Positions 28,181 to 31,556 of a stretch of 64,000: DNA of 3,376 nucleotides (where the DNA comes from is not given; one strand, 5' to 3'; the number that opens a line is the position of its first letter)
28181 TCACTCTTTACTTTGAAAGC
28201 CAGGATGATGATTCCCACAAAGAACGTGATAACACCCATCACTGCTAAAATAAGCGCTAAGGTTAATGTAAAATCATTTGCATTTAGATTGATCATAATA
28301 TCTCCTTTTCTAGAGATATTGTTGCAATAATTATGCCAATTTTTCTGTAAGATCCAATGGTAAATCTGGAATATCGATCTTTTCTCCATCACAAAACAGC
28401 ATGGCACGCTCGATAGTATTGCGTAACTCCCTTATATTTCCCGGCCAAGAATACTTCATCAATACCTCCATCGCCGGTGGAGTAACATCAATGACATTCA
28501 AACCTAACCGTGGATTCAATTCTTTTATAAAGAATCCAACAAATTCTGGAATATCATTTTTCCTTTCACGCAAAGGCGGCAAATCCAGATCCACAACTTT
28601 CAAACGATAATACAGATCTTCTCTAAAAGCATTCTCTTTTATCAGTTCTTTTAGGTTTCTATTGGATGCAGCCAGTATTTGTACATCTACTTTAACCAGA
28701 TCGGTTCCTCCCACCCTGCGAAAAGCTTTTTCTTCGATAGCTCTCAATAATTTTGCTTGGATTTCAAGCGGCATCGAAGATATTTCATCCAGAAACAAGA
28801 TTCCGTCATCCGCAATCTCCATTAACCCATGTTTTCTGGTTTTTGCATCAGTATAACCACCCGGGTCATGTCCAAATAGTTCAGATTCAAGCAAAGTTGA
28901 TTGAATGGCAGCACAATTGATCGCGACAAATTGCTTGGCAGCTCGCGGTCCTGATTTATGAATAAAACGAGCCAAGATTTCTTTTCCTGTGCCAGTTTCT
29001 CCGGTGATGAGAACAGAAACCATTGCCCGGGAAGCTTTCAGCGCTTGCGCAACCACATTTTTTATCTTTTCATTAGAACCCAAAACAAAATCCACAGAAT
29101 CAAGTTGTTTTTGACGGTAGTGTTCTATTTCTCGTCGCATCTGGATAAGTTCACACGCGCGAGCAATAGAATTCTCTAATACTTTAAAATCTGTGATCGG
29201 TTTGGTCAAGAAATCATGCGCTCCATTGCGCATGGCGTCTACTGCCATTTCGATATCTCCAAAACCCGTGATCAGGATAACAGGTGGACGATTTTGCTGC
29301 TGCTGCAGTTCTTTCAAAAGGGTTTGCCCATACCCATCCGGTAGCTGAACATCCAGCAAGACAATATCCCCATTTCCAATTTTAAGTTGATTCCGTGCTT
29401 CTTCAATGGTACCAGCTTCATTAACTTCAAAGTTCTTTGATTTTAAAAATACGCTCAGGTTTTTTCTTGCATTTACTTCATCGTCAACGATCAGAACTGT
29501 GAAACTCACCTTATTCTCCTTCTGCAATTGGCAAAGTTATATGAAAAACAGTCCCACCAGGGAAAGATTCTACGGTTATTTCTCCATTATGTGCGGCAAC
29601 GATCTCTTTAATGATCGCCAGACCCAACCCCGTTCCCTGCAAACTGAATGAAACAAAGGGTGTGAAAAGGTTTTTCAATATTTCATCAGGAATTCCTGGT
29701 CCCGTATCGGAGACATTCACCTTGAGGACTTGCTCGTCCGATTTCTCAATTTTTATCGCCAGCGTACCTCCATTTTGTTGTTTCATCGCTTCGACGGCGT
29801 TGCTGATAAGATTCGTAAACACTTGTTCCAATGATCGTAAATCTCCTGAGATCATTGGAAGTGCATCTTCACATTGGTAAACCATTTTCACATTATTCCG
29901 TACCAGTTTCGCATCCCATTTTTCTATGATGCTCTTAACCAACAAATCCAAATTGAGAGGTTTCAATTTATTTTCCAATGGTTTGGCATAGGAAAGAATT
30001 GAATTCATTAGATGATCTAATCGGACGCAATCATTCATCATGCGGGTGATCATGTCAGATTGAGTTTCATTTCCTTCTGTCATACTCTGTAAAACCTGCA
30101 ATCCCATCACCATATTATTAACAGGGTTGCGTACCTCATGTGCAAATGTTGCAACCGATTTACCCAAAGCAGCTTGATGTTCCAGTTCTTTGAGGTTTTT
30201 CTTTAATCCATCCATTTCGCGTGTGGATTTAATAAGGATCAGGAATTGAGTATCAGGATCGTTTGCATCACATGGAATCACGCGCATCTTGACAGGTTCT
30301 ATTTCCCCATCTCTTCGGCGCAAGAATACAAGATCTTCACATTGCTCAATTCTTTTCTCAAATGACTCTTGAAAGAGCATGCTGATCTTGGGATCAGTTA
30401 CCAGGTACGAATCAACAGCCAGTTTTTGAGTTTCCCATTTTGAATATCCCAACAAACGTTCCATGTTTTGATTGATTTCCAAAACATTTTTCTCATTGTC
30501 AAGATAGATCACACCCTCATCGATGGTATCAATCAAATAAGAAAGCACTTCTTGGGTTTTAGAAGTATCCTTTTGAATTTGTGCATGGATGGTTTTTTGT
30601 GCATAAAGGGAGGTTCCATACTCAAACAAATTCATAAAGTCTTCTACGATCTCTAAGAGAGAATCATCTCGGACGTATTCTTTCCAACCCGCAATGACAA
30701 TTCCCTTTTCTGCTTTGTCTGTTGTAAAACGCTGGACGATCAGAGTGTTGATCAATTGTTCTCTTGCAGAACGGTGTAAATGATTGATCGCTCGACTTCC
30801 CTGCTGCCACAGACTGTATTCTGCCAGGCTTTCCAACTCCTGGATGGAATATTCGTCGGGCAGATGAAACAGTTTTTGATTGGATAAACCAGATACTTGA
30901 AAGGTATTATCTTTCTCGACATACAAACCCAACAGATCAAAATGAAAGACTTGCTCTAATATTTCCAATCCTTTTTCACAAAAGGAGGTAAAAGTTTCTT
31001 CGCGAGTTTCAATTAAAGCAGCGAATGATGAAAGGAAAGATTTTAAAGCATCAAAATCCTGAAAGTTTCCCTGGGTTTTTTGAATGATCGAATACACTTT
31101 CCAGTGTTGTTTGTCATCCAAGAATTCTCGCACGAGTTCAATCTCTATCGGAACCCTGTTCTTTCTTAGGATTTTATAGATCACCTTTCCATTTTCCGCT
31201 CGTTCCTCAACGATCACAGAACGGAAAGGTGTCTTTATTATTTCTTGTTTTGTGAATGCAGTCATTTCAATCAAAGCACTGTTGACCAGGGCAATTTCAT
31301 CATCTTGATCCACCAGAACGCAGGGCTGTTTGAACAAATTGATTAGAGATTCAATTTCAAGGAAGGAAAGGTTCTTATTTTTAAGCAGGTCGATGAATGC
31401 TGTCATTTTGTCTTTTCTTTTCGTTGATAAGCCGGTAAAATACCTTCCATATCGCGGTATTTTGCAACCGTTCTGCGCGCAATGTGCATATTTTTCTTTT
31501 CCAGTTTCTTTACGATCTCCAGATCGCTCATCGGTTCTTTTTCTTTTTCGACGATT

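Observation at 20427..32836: Self-contained sigma-54 cassette: rpoN, PAS kinase, DNA-binding-less activator, -24/-12 promoter, then a 2-TM protein, a 1701-aa TPR protein and a cytoplasmic C25-like peptidase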

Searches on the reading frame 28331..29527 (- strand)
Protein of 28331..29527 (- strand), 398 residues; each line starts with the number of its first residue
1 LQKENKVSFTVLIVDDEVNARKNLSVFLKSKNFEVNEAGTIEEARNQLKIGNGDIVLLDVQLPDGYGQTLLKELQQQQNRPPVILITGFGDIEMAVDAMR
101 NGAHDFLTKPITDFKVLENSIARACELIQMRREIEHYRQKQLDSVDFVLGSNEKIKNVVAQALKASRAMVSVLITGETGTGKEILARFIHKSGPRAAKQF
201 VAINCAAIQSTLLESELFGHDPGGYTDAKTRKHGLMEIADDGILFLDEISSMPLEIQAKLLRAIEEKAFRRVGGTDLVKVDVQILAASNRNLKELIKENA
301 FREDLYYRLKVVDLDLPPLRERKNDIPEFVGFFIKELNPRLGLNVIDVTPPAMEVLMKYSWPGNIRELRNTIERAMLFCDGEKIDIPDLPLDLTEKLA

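Call 5: search_protein_families(library=pfam, proteins=[window:28331-29527:-], max_evalue=0.01)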
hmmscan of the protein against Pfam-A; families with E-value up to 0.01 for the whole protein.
window:28331-29527:- (398 aa): 14 families
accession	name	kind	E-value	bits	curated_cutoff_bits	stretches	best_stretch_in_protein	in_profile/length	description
PF00158.32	Sigma54_activat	-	3e-65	219.4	20.2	1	149-314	2-167/168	Sigma-54 interaction domain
PF00072.30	Response_reg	-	2.2e-26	92.6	30.2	1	11-114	1-104/111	Response regulator receiver domain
PF25601.1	AAA_lid_14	-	4.4e-25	87.8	27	1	320-396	1-77/87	AAA+ ATPase lid domain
PF14532.12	Sigma54_activ_2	-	1.5e-19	71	25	1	149-319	1-138/138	Sigma-54 interaction domain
PF07728.20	AAA_5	-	2e-07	31.5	22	1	172-292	2-125/139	AAA domain (dynein-related subfamily)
PF00493.29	MCM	-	1.4e-05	24.8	23.3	1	164-295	52-178/224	MCM P-loop domain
PF07724.20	AAA_2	-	2.1e-05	25.1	27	1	168-301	2-136/166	AAA domain (Cdc48 subfamily)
PF00004.35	AAA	-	3.9e-05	24.5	21.2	1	172-296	1-115/131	ATPase family associated with various cellular activities (AAA)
PF01078.27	Mg_chelatase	-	0.00012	22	20.3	0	230-269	96-135/207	Magnesium chelatase, subunit ChlI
PF13191.12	AAA_16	-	0.0021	19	32.6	0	160-211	13-64/167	AAA ATPase domain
PF20030.5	bpMoxR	-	0.0038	16.7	27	1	229-290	88-146/205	MoxR domain in the MoxR-vWA-beta-propeller ternary systems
PF00437.27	T2SSE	-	0.0086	15.2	24.9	0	148-185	123-158/370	Type II/IV secretion system protein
PF06068.19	TIP49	-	0.0087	15.7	23.8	0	158-210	38-90/347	TIP49 P-loop domain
PF08298.17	AAA_PrkA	-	0.0094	15.5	25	0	233-313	226-306/358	PrkA AAA domain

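Call 6: search_protein_families(library=ncbifam, proteins=[window:28331-29527:-], max_evalue=0.01)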
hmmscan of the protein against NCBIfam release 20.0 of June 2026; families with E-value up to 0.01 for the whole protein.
window:28331-29527:- (398 aa): 121 families (the best 25 are shown)
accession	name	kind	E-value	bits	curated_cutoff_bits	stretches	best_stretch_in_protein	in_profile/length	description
NF008469.0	PRK11361.1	equivalog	3.4e-113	378.8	714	1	10-394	6-391/461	acetoacetate metabolism transcriptional regulator AtoC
TIGR01818.1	ntrC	equivalog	1e-105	354.2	558.6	1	11-395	1-383/463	nitrogen regulation protein NR(I)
NF051870.1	NAssimRespRegNtrX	equivalog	9.2e-101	337.9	600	1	10-384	3-373/452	nitrogen assimilation response regulator NtrX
TIGR02915.1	PEP_resp_reg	equivalog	2.5e-98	329.8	502.6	1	11-395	1-388/445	PEP-CTERM-box response regulator transcription factor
NF041552.1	TF_PrdR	equivalog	1.7e-96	323.8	795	1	110-396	233-517/577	sigma-54 dependent transcriptional regulator PrdR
NF049963.1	RespRegFlgRCampy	domain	2.2e-93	313.5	750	1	11-392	3-380/429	fla regulon two-component system response regulator FlgR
NF041946.1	LuxO_transreg_Vib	equivalog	1.4e-92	310.9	800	1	23-395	11-382/463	quorum-sensing sigma-54 dependent transcriptional regulator LuxO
NF050807.1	TransRegFlbDCaul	equivalog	3.8e-90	302.9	750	1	32-387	24-359/454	sigma-54-dependent transcriptional regulator FlbD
TIGR01817.1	nifA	equivalog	9e-90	301.9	528.85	1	129-389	179-438/534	nif-specific transcriptional activator NifA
NF008176.1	PRK10923.1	equivalog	2e-89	300.4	620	1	10-395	5-387/469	nitrogen regulation protein NR(I)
NF007689.0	PRK10365.1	equivalog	3.6e-88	296.3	760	1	9-394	6-387/441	sigma-54-dependent response regulator transcription factor ZraR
NF038308.1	RNA_repair_RtcR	equivalog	4.4e-86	289.8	650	1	115-389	151-432/530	RNA repair transcriptional activator RtcR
NF011695.0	PRK15115.1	equivalog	1.8e-85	287.4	763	1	8-376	6-365/445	two-component system response regulator GlrR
NF003451.0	PRK05022.1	equivalog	8.6e-82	275.5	476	1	132-382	177-426/512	nitric oxide reductase transcriptional regulator NorR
NF011958.0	PRK15429.1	equivalog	2.3e-73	248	830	1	148-389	381-624/692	formate hydrogenlyase transcriptional activator FlhA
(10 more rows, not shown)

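Call 62: search_protein_families(library=padloc, proteins=[window:28331-29527:-], max_evalue=0.01)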
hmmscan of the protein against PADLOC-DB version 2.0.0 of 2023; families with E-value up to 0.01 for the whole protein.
window:28331-29527:- (398 aa): 7 families
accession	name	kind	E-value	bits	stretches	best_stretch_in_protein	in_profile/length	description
PDLC01995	RtcR_PspF2--CARF_AAA_HTH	-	1.2e-95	319.5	1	131-394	149-415/481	-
PDLC01993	RtcR--CARF_AAA_HTH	-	3.2e-52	175.6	1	139-386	169-429/523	-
PDLC01994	RtcR_PspF1--CARF_AAA_HTH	-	2.3e-48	163.5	1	139-377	154-386/468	-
PDLC00405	SduA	-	5.3e-07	27.5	1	6-110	4-118/323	DUF4263 domain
PDLC04725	PDC-M60B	-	5.6e-07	27.5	1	9-145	4-131/158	-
PDLC04606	PDC-M37B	-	0.00071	16.9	1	168-250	173-254/390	-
PDLC02350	AbiO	-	0.0023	14.8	1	154-269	185-286/468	AbiO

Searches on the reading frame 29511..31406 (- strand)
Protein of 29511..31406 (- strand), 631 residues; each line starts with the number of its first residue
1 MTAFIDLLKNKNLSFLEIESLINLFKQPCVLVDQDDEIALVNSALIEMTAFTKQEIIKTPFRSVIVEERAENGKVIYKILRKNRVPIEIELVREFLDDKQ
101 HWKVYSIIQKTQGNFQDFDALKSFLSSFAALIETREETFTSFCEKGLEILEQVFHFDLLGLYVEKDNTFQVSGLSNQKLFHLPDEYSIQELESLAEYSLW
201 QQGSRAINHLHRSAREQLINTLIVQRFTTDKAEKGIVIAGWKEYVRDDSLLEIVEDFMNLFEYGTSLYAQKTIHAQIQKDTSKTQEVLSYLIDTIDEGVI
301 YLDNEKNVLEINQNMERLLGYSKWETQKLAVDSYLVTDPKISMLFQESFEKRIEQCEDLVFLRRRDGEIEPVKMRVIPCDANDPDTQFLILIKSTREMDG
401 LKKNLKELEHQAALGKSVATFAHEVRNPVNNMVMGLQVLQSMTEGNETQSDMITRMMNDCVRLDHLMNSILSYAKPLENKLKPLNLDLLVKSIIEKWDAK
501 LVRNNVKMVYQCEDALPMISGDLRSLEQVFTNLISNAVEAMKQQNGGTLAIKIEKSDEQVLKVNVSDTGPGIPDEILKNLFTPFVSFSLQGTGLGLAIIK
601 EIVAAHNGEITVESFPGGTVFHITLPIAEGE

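Call 5: search_protein_families(library=pfam, proteins=[window:29511-31406:-], max_evalue=0.01)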
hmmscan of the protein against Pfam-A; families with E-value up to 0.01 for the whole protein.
window:29511-31406:- (631 aa): 9 families
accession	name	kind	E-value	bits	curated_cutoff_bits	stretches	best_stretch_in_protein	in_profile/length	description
PF02518.31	HATPase_c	-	4.4e-27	95.2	26.4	1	521-628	1-110/111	Histidine kinase-, DNA gyrase B-, and HSP90-like ATPase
PF13426.13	PAS_9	-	4.2e-12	46.7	27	2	297-388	2-93/103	PAS domain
PF00989.32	PAS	-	2e-11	44.4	22.6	2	291-376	6-93/113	PAS fold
PF00512.31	HisKA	-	7.5e-09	36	26.9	1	415-475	3-62/66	His Kinase A (phospho-acceptor) domain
PF13188.13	PAS_8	-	1.6e-07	31.4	21.8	1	288-329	3-43/65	PAS domain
PF14501.12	HATPase_c_5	-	1.8e-05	25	22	1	526-625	6-101/102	GHKL domain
PF12860.13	PAS_7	-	4.8e-05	23.9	27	0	23-74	2-53/115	PAS fold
PF13581.12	HATPase_c_2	-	0.0002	21.8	27.4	1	531-606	37-112/127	Histidine kinase-like ATPase domain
PF08448.16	PAS_4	-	0.00067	20.3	23.1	0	293-390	2-99/110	PAS fold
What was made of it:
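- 29511..31406 (-): Soluble PAS histidine kinase, 631 aa. PAS, HisKA and HATPase_c (call 5).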

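Call 6: search_protein_families(library=ncbifam, proteins=[window:29511-31406:-], max_evalue=0.01)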
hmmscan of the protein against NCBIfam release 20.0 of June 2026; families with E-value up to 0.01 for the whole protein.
window:29511-31406:- (631 aa): 88 families (the best 25 are shown)
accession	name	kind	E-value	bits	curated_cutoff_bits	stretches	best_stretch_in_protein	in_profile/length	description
NF008468.0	PRK11360.1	equivalog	3.4e-70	237.1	646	1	280-629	262-610/616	two-component system sensor histidine kinase AtoS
NF046044.1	PnpS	equivalog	9.7e-45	153.2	400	1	273-626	42-390/390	two-component system histidine kinase PnpS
NF007688.0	PRK10364.1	equivalog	1.5e-40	139.3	479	1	396-628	222-452/460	two-component system sensor histidine kinase ZraS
NF047874.1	MASE3_PAS_HK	subfamily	7.2e-36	124.2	560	1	260-628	239-626/655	MASE3 domain-containing sensor histidine kinase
TIGR02966.1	phoR_proteo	equivalog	2.6e-35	122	334.2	1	286-624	6-332/333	phosphate regulon sensor histidine kinase PhoR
NF052574.1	HisKinEspCMyxo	equivalog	2.3e-34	118.7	1200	1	278-629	276-639/785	serine histidine kinase EspC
NF006800.0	PRK09303.1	equivalog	3.4e-32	111.8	342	1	396-629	132-379/383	histidine kinase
NF053867.1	SprKinKinDBac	equivalog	5e-32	111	775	1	406-629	278-499/500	sporulation kinase KinD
TIGR02956.1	TMAO_torS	equivalog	6.2e-32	110.6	676.5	1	411-630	459-685/967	TMAO reductase system sensor histidine kinase/response regulator TorS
NF047497.1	HK_LIC_12097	equivalog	1.5e-31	109.4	500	1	347-627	85-366/367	LIC_12097 family sensor histidine kinase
NF008293.1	PRK11073.1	equivalog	3.9e-31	108.5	240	1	284-628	5-348/349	nitrogen regulation protein NR(II)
NF010411.0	PRK13837.1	equivalog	5e-31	107.5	647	1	394-629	430-677/828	two-component system VirA-like sensor kinase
NF008312.0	PRK11100.1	equivalog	4.7e-30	104.8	356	1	405-627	247-474/477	two-component system sensor histidine kinase CreC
TIGR02938.1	nifL_nitrog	equivalog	2.9e-29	102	242.45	1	398-624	260-491/494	nitrogen fixation negative regulator NifL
NF033092.0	HK_WalK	equivalog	4.4e-29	101.5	725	1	278-627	250-594/594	cell wall metabolism sensor histidine kinase WalK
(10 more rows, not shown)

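Call 62: search_protein_families(library=padloc, proteins=[window:29511-31406:-], max_evalue=0.01)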
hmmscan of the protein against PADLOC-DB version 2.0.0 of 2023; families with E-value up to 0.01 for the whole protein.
window:29511-31406:- (631 aa): 0 families
